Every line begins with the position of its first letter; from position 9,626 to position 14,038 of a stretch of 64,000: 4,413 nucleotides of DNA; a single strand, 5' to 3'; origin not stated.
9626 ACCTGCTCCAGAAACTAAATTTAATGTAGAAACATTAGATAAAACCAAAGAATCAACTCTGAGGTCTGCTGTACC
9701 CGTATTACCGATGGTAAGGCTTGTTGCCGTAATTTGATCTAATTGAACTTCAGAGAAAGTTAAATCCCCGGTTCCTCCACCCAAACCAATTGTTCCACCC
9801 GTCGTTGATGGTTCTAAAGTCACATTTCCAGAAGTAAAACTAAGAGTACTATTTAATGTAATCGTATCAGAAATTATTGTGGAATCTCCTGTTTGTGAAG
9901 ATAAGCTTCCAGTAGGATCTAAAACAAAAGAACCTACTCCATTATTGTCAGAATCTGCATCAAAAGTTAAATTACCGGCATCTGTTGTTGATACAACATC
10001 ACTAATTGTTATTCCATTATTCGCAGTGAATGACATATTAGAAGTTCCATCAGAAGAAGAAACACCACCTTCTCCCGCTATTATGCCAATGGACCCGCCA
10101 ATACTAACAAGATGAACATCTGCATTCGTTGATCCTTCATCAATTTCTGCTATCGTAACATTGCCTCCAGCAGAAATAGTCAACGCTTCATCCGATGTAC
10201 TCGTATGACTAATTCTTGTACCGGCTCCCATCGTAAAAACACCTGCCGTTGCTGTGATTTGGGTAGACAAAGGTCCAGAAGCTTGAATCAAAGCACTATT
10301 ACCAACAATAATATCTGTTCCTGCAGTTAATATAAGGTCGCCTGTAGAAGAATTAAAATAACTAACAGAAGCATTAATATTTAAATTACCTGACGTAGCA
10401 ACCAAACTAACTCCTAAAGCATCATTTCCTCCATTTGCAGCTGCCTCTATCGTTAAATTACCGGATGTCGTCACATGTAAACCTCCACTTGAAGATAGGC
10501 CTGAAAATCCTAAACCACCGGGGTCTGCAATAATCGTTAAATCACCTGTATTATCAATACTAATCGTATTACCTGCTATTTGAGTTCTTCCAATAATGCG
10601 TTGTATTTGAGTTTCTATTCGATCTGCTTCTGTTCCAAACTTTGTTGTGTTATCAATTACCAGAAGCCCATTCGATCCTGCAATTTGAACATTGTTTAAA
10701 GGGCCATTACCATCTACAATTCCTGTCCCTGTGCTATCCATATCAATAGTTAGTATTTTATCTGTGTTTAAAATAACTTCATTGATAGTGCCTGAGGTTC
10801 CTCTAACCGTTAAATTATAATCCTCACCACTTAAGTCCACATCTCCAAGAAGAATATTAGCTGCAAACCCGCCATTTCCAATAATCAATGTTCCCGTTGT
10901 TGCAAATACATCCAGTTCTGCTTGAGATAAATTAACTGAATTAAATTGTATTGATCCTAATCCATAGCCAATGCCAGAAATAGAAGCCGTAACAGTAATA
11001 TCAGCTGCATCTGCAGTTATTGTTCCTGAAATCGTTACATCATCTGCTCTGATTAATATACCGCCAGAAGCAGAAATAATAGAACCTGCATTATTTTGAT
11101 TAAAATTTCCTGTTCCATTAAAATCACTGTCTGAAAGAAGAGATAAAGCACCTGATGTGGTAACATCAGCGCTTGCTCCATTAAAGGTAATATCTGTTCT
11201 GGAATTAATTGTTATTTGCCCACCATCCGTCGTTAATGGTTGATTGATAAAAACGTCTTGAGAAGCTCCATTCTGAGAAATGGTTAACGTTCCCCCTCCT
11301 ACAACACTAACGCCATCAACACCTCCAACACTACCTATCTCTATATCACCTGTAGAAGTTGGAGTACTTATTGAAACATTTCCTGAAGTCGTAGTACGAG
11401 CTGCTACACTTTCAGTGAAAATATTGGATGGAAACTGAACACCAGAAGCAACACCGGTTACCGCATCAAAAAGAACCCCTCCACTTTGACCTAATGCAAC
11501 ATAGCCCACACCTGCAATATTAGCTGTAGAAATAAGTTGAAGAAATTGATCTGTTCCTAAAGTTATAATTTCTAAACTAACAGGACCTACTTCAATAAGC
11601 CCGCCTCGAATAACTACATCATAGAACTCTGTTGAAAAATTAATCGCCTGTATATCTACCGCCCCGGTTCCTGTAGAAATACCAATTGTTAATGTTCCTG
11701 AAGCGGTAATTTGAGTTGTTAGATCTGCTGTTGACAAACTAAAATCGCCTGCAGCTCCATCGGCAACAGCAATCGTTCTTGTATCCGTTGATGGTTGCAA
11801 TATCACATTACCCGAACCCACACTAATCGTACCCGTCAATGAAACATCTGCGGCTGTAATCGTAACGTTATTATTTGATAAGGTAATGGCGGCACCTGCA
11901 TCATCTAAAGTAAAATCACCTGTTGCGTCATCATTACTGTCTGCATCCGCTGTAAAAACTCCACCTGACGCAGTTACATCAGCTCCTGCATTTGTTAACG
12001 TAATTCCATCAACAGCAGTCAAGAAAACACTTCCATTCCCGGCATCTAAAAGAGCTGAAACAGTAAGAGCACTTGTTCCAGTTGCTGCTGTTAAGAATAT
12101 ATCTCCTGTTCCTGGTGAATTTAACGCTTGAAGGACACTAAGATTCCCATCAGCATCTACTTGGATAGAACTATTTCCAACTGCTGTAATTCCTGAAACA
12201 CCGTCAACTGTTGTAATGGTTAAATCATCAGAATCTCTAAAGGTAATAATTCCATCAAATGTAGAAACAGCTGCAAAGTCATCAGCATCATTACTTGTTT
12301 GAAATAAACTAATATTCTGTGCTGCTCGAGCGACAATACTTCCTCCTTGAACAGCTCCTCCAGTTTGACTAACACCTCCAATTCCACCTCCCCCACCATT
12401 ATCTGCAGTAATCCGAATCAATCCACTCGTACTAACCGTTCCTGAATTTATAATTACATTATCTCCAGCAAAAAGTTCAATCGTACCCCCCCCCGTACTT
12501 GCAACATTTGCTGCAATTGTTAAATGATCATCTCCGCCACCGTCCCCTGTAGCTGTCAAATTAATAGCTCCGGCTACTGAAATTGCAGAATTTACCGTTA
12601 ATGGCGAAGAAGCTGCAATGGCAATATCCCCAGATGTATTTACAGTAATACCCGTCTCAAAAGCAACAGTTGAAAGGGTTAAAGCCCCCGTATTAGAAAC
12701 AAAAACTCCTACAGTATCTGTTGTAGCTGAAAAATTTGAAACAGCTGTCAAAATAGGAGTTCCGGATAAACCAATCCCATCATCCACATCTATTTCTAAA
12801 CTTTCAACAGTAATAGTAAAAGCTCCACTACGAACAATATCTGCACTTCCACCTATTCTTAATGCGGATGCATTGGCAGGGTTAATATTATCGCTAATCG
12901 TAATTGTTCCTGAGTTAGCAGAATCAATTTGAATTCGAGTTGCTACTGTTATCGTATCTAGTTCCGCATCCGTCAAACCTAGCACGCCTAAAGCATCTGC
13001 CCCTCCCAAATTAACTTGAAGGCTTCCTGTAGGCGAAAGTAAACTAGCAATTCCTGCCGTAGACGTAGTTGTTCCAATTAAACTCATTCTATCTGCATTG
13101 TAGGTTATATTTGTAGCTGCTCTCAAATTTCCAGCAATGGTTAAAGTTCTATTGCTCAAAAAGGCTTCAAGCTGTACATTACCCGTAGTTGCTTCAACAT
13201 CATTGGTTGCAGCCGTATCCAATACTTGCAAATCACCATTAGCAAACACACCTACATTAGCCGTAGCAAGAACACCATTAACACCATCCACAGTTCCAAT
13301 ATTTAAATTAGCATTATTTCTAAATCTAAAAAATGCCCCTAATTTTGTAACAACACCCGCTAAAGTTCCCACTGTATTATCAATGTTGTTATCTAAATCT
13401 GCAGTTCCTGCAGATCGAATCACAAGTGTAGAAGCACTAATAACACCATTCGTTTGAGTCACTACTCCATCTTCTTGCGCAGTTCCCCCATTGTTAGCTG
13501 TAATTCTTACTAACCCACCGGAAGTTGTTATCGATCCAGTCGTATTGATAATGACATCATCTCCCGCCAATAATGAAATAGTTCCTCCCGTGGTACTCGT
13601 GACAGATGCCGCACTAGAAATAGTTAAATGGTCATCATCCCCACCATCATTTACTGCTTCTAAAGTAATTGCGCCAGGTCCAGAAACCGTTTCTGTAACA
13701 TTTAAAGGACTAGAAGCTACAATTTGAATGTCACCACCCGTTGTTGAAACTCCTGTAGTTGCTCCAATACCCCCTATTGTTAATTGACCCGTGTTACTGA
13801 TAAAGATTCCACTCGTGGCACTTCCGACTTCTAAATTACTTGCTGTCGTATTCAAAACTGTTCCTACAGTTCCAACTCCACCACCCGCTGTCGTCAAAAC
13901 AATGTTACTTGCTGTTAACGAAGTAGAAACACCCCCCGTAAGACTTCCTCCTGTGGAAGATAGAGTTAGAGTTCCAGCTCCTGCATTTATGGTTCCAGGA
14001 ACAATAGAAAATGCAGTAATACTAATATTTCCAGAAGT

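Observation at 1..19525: Giant (at least 6,508 aa in window, still open) TpsA-type exoprotein with a hybrid TPS plus PATR plus 46-aa-repeat architecture and no adjacent TpsB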

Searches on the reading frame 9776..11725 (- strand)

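Call 6: search_protein_families(library=pfam, proteins=[window:9776-11725:-], max_evalue=1)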
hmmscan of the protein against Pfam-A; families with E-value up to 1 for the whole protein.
window:9776-11725:- (650 aa): 0 families

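Call 81: search_protein_families(library=ncbifam, proteins=[window:9776-11725:-], max_evalue=1)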
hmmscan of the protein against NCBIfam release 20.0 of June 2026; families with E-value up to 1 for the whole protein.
window:9776-11725:- (650 aa): 1 family
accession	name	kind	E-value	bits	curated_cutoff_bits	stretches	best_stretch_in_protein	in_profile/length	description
NF010548.0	PRK13940.1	equivalog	0.059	12.2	469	0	248-287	153-192/414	glutamyl-tRNA reductase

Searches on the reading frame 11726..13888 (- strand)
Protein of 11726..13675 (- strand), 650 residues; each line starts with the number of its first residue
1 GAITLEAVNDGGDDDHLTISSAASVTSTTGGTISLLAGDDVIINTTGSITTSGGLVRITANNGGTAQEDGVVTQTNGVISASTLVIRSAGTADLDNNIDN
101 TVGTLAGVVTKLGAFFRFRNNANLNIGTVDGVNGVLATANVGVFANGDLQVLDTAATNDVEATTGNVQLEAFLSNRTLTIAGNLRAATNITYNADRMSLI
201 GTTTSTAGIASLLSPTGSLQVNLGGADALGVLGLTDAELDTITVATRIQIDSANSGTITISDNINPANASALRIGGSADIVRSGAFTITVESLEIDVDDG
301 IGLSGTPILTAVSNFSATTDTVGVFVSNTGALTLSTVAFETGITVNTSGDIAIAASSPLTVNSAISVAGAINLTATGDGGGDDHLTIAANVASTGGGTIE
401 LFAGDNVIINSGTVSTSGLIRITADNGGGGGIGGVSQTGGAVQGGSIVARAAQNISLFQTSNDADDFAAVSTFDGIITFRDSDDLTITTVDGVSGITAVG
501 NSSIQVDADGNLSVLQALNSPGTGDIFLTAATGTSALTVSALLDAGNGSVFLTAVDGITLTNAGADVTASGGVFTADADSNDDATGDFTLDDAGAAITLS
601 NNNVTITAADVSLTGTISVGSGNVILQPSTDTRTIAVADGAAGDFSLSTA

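Call 6: search_protein_families(library=pfam, proteins=[window:11726-13675:-], max_evalue=1)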
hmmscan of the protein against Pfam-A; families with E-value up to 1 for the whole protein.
window:11726-13675:- (650 aa): 0 families

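Call 53: find_homologous_proteins(query=window:12086-13888:-, max_evalue=0.00001)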
Query window:12086-13888:- (601 aa): 4 proteins with E <= 0.00001 among 8000 candidates.
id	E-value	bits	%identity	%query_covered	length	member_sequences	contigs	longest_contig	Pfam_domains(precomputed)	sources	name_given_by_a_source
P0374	3.1e-31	127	37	48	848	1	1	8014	-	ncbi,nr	ncbi:MAG: hypothetical protein JKY23_02750, partial [Nitrospinaceae bacterium]|nr:hypothetical prote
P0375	5.6e-20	90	29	68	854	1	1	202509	-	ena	-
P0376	2.8e-8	51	35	33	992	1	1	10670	-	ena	-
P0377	9.4e-8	49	40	20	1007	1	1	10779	-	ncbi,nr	ncbi:MAG: S-layer family protein, partial [Armatimonadetes bacterium]|nr:S-layer family protein [Arm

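Call 81: search_protein_families(library=ncbifam, proteins=[window:11726-13675:-], max_evalue=1)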
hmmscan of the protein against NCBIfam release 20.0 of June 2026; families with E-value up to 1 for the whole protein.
window:11726-13675:- (650 aa): 0 families

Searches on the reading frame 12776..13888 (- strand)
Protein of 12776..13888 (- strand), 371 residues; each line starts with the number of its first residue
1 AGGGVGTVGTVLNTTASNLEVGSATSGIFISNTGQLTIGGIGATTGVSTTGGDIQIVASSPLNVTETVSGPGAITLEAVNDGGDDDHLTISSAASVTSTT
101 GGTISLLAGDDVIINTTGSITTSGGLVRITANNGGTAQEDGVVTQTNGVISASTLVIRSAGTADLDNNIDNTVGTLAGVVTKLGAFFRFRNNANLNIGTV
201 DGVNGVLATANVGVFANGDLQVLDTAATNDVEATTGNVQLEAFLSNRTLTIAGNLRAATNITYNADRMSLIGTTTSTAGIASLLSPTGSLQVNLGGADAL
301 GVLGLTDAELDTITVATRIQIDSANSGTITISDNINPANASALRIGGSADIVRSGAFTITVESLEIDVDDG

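Call 63: predict_structure(alignment_id=A2)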
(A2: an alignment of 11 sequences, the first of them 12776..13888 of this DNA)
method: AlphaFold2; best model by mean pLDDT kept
length: 371 residues; sequences in the alignment: 11
mean_pLDDT: 86.4   pTM: 0.88
mean pLDDT of the five models: 86.4, 83.3, 81.5, 80.0, 77.8
residues with pLDDT >= 90: 212; 70-90: 114; 50-70: 33; < 50: 12
segments of 3 or more residues with pLDDT < 50: 1-4, 7-13
pLDDT, mean of each block of 10 residues (from residue 1): 44 62 85 83 76 89 92 91 81 91 93 91 95 66 92 96 89 96 95 96 96 96 90 97 87 96 92 94 78 73 83 94 79 89 85 82 84 51
secondary structure, 60 per line:
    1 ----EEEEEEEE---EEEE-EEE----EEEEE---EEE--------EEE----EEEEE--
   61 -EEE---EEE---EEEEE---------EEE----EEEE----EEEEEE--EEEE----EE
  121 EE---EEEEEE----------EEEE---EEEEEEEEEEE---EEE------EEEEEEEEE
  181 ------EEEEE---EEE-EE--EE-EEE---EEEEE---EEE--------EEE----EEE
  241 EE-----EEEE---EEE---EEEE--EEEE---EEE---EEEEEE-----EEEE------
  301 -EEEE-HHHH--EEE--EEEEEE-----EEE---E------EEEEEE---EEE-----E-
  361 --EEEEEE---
elements in order: E5-12 E16-19 E21-23 E28-32 E36-38 E47-49 E54-58 E62-64 E68-70 E74-78 E88-90 E95-98 E103-108 E111-114 E119-122 E126-131 E142-145 E149-159 E163-165 E172-180 E187-191 E195-197 E206-208 E212-216 E220-222 E231-233 E238-242 E248-251 E255-257 E261-264 E267-270 E274-276 E280-285 E291-294 E302-305 H307-310 E313-315 E318-323 E329-331 E342-347 E351-353 E363-368

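Call 65: fold_search(model_id=the predicted structure, library=pdb)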
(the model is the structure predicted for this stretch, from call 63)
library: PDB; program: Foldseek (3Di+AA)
matches with E <= 10: 56; with E <= 0.001: 0
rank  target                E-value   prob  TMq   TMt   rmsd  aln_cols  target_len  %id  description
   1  2odl                  7.2e-02  0.57  0.28  0.28  13.7       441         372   11  Crystal structure of the HMW1 secretion domain from Haemophilus influenzae (released 2007-08-21)
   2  4rm6                  4.9e-01  0.12  0.24  0.14  14.1       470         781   12  Crystal structure of Hemopexin Binding Protein (released 2016-05-18)
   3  8cpk_A                5.9e-01  0.18  0.30  0.29  12.8       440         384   11  Crystal structure of EtpA secretion domain from Enterotoxigenic Escherichia coli (released 2024-01-10)
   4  7xzd_B                9.7e-01  0.06  0.20  0.18  15.9       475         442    9  Mutant (F179A) of the N-terminal domain of fucoidan lyase FdlA (released 2022-09-28)
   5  5nxk_A                1.1e+00  0.03  0.14  0.16  17.1       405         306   12  L. reuteri 53608 SRRP (released 2018-03-21)
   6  4peu                  1.2e+00  0.04  0.16  0.20  14.4       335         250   13  Structure of the polysaccharide lyase-like protein Cthe_2159 from C. thermocellum, native form with Calcium bound (released 2014-10-01)
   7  5uyt_B                1.2e+00  0.02  0.15  0.14  20.9       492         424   12  Crystal structure of ice binding protein from an Antarctic bacterium Flavobacteriaceae (released 2017-10-25)
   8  3p4g_B                1.4e+00  0.12  0.23  0.27  12.7       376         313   14  X-ray crystal structure of a hyperactive, Ca2+-dependent, beta-helical antifreeze protein from an Antarctic bacterium (released 2011-04-27)
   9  8opz                  1.4e+00  0.06  0.26  0.18  14.6       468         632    9  Crystal structure of a tailspike depolymerase (APK16_gp47) from Acinetobacter phage APK16 (released 2023-05-31)
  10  3p4g_D                1.5e+00  0.08  0.21  0.24  14.3       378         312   14  X-ray crystal structure of a hyperactive, Ca2+-dependent, beta-helical antifreeze protein from an Antarctic bacterium (released 2011-04-27)
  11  6n2c_A                1.6e+00  0.05  0.18  0.17  14.4       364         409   11  The Crystal Structure of Caldicellulosiruptor hydrothermalis Tapirin C-terminal domain (released 2018-12-19)
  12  5uyt_A                1.6e+00  0.02  0.14  0.13  21.3       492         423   14  Crystal structure of ice binding protein from an Antarctic bacterium Flavobacteriaceae (released 2017-10-25)
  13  4rt6_A                1.9e+00  0.06  0.25  0.15  14.2       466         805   12  Structure of a complex between hemopexin and hemopexin binding protein (released 2016-05-18)
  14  3zpp                  2.0e+00  0.03  0.20  0.18  15.1       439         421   10  Structure of the Streptococcus pneumoniae surface protein and adhesin PfbA (released 2013-05-29)
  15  2qv3                  2.1e+00  0.06  0.24  0.21  14.1       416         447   10  Crystal Structure of the Helicobacter pylori Vacuolating Toxin p55 Domain (released 2007-10-23)
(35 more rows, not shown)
